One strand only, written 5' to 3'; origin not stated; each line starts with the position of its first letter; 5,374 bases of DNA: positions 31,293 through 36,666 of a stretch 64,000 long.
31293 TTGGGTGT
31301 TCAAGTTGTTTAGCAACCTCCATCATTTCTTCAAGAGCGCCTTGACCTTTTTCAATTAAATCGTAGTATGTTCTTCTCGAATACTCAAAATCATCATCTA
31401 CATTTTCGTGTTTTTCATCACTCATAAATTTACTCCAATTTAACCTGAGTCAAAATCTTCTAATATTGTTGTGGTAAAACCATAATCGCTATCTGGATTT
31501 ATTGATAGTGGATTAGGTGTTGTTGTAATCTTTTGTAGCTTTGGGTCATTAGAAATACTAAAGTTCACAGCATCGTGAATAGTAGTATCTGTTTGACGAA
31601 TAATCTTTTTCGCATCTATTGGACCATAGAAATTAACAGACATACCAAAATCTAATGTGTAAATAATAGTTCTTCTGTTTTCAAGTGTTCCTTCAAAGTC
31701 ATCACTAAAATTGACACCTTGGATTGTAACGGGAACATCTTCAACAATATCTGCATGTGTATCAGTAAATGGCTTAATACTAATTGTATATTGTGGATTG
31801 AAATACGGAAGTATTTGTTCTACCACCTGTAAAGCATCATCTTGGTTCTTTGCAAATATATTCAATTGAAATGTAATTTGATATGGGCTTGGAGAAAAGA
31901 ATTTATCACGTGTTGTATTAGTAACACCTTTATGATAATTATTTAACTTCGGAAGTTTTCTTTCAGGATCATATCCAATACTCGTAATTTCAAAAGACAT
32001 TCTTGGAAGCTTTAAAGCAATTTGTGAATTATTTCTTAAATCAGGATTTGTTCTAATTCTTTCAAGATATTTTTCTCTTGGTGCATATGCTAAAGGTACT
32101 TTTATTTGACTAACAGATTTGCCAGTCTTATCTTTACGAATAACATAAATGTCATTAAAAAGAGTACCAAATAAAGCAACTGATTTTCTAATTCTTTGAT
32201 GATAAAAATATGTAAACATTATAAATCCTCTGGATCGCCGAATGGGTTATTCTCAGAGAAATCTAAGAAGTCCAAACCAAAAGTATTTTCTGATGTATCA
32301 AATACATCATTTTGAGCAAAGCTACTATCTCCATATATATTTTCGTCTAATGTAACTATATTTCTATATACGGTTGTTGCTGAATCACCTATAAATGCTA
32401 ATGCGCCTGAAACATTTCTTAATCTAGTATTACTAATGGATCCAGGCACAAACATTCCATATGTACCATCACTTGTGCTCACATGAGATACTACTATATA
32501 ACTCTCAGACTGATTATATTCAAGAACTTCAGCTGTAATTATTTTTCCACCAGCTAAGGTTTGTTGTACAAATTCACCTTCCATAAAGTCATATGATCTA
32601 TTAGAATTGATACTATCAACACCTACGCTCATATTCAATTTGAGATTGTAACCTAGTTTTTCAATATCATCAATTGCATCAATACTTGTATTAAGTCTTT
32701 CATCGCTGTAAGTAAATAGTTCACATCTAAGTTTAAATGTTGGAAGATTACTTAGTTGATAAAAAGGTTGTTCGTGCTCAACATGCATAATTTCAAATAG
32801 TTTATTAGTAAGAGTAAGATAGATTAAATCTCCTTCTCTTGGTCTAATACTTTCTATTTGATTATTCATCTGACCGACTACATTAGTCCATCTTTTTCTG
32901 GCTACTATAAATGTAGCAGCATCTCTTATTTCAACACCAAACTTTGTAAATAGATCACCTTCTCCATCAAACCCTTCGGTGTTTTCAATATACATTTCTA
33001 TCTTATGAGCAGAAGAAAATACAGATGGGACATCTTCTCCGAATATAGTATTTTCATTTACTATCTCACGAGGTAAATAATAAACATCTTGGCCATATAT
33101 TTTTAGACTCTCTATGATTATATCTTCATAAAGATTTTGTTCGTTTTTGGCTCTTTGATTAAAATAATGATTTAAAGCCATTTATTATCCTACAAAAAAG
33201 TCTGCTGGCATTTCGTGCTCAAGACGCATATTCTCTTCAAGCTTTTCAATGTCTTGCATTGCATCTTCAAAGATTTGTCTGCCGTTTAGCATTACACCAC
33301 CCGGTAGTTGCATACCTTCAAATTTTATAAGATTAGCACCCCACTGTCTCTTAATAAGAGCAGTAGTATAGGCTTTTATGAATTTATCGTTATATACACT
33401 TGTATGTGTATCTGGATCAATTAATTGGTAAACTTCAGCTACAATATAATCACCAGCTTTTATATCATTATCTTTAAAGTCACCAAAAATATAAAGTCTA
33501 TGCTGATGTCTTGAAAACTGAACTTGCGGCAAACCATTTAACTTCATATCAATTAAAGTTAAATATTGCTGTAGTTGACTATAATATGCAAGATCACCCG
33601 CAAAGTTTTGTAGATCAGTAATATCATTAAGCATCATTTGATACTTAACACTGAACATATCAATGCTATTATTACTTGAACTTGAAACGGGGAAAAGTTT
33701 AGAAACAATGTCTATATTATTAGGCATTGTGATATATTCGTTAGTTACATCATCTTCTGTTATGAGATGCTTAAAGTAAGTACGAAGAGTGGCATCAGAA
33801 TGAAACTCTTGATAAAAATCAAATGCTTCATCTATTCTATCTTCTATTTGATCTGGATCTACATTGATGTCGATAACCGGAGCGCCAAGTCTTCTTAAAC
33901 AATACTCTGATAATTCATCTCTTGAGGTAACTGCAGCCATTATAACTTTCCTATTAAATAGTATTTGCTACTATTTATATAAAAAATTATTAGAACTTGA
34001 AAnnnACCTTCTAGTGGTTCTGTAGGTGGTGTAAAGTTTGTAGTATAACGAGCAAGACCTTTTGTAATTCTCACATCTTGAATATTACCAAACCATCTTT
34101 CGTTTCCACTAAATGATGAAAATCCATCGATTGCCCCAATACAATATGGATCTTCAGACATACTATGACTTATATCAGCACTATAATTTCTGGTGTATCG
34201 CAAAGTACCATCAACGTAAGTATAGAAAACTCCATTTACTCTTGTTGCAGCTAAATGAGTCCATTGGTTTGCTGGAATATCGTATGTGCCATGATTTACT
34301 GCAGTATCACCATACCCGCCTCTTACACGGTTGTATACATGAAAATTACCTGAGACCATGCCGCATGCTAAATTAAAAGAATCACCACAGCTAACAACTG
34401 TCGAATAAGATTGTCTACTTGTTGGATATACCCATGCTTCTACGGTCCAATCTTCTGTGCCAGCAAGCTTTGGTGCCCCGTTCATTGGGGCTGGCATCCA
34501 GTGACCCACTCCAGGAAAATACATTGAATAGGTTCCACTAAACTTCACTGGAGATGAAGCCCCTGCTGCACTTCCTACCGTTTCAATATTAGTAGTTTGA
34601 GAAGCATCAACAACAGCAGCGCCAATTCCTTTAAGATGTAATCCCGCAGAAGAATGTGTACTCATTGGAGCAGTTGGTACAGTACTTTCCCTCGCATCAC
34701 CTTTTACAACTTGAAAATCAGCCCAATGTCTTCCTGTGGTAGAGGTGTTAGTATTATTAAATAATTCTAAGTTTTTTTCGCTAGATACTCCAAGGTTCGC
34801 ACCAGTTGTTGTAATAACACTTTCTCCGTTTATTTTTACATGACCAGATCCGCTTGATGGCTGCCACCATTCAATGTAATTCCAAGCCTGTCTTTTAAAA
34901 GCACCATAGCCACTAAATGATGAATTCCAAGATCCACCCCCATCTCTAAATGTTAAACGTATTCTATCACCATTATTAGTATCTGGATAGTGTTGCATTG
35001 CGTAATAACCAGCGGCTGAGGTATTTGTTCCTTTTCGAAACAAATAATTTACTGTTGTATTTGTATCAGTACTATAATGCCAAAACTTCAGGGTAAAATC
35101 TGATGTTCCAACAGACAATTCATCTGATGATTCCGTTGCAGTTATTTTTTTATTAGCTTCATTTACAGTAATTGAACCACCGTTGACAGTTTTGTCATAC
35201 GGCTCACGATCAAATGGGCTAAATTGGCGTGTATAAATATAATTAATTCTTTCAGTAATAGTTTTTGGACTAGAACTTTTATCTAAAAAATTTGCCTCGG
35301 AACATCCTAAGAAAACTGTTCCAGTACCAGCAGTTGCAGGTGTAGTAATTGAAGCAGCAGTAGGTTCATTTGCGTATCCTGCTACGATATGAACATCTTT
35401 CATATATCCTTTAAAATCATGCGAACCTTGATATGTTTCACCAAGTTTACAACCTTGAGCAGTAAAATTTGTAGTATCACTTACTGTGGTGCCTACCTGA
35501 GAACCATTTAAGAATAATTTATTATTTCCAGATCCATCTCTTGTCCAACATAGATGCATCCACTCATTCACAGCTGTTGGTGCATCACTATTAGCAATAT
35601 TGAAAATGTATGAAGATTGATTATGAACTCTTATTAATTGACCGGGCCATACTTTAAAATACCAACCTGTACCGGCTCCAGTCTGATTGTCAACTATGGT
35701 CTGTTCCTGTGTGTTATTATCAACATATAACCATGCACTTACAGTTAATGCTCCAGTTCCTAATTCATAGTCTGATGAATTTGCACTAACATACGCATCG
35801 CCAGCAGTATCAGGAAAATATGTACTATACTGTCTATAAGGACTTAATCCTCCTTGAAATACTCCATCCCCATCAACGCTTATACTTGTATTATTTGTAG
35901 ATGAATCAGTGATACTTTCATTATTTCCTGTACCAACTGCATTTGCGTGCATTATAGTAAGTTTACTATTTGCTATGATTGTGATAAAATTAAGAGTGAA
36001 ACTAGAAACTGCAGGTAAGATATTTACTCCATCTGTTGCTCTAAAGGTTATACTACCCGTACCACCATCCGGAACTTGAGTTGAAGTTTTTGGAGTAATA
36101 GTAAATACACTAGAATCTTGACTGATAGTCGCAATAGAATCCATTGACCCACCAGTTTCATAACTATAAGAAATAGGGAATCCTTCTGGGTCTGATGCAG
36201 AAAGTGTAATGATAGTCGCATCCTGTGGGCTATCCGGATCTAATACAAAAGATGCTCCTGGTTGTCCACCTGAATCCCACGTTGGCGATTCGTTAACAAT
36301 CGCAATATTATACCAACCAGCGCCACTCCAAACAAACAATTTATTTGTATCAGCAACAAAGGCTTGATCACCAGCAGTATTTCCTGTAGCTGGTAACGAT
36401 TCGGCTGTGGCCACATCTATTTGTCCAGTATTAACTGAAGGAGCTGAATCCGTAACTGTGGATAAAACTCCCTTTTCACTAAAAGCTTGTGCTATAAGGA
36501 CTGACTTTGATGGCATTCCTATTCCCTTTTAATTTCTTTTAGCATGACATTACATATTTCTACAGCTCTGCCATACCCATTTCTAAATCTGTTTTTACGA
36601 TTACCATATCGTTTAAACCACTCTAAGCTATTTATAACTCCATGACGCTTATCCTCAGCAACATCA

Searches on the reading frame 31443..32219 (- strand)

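Call 59: search_protein_families(library=phrogs, proteins=[window:31443-32219:-], max_evalue=0.001)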
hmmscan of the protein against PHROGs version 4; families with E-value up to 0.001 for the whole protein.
window:31443-32219:- (259 aa): 3 families
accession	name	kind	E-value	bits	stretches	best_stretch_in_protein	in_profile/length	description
phrog_227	-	tail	6.6e-75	253.1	1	2-239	2-235/278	tail sheath stabilizer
phrog_11196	-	tail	1.2e-12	48.6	1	3-244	4-257/441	tail sheath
phrog_22065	-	tail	2.4e-09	37.6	1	3-210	2-210/456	tail sheath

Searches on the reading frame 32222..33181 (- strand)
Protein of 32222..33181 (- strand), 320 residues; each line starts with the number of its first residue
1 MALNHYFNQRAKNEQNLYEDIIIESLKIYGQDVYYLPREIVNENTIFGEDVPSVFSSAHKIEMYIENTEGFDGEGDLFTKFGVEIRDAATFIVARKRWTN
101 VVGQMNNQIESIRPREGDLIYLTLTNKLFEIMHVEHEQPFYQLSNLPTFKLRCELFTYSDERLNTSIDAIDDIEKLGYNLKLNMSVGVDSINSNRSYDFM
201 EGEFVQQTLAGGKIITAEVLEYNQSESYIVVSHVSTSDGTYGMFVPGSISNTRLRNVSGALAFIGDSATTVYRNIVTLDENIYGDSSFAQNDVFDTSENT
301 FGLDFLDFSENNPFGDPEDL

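Call 59: search_protein_families(library=phrogs, proteins=[window:32222-33181:-], max_evalue=0.001)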
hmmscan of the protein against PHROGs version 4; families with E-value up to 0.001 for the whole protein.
window:32222-33181:- (320 aa): 3 families
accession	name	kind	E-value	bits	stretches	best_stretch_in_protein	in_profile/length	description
phrog_460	-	connector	3.6e-76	257.4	1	1-239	14-254/385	head closure Hc2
phrog_679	-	connector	1e-60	206.6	1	1-207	12-213/251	head closure Hc2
phrog_27011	-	connector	7.6e-17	62.7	1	4-159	3-153/279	head closure Hc2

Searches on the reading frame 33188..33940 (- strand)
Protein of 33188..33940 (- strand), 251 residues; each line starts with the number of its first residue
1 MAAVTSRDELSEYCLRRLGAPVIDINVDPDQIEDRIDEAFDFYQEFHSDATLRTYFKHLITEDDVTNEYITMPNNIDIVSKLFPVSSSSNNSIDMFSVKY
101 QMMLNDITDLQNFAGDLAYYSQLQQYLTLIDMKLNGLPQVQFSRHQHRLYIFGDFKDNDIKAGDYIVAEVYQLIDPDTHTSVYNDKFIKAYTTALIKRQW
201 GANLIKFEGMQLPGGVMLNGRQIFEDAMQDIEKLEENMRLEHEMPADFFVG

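Call 59: search_protein_families(library=phrogs, proteins=[window:33188-33940:-], max_evalue=0.001)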
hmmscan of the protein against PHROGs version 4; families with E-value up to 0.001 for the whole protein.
window:33188-33940:- (251 aa): 1 family
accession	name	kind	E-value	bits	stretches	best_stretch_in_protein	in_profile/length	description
phrog_211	-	connector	1.7e-42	146.8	1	3-247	723-972/976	head-tail adaptor Ad2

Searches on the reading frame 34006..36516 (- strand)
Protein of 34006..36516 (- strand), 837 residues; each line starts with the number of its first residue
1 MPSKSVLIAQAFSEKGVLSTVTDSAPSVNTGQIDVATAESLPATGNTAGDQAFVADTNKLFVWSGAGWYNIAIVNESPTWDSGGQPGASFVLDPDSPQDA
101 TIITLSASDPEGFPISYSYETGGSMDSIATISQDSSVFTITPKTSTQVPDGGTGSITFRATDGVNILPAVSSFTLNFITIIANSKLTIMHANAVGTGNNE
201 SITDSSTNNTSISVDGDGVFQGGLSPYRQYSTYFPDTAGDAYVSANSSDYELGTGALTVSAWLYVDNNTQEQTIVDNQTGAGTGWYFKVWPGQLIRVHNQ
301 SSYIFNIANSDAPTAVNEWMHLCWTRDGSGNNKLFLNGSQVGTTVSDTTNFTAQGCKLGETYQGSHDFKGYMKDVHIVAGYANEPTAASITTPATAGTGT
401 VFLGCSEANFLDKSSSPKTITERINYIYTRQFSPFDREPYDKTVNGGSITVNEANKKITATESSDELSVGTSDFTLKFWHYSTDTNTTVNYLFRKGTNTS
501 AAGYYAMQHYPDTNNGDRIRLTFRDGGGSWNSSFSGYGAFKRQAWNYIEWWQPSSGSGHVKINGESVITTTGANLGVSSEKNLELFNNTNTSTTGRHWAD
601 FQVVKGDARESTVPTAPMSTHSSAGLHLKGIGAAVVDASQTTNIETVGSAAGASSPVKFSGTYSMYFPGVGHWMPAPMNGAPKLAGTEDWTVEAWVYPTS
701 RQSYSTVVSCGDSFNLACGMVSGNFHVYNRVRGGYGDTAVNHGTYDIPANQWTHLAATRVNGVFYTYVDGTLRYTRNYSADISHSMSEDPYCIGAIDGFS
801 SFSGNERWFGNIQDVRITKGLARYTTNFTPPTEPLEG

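Call 59: search_protein_families(library=phrogs, proteins=[window:34006-36516:-], max_evalue=0.001)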
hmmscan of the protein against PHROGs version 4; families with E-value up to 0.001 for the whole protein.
window:34006-36516:- (837 aa): 6 families
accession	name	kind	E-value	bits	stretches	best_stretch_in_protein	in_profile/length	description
phrog_24074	-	unknown function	4.3e-40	138.7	2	644-835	440-623/892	-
phrog_3545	-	unknown function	2.8e-39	136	2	634-835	763-976/1115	-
phrog_13163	-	tail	7.3e-23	81.4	2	642-837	533-719/976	baseplate wedge subunit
phrog_8510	-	head and packaging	5.1e-22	78.5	2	653-834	529-697/1348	virion structural protein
phrog_38322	-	unknown function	6.9e-16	59.2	1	684-835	351-503/506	-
phrog_1469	-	tail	7.8e-14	50.6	2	686-837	565-707/2607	baseplate wedge subunit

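Call 85: search_protein_families(library=pfam, proteins=[window:34006-36516:-], max_evalue=0.01)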
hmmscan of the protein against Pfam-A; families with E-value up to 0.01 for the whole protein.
window:34006-36516:- (837 aa): 2 families
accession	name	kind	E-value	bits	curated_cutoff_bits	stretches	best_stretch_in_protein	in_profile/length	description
PF13385.13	Laminin_G_3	-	2.2e-40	138.7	27.6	3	239-378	3-141/151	Concanavalin A-like lectin/glucanases superfamily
PF07953.20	Toxin_R_bind_N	-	0.0002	21.6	23.8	1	199-342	1-149/191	Clostridium neurotoxin, N-terminal receptor binding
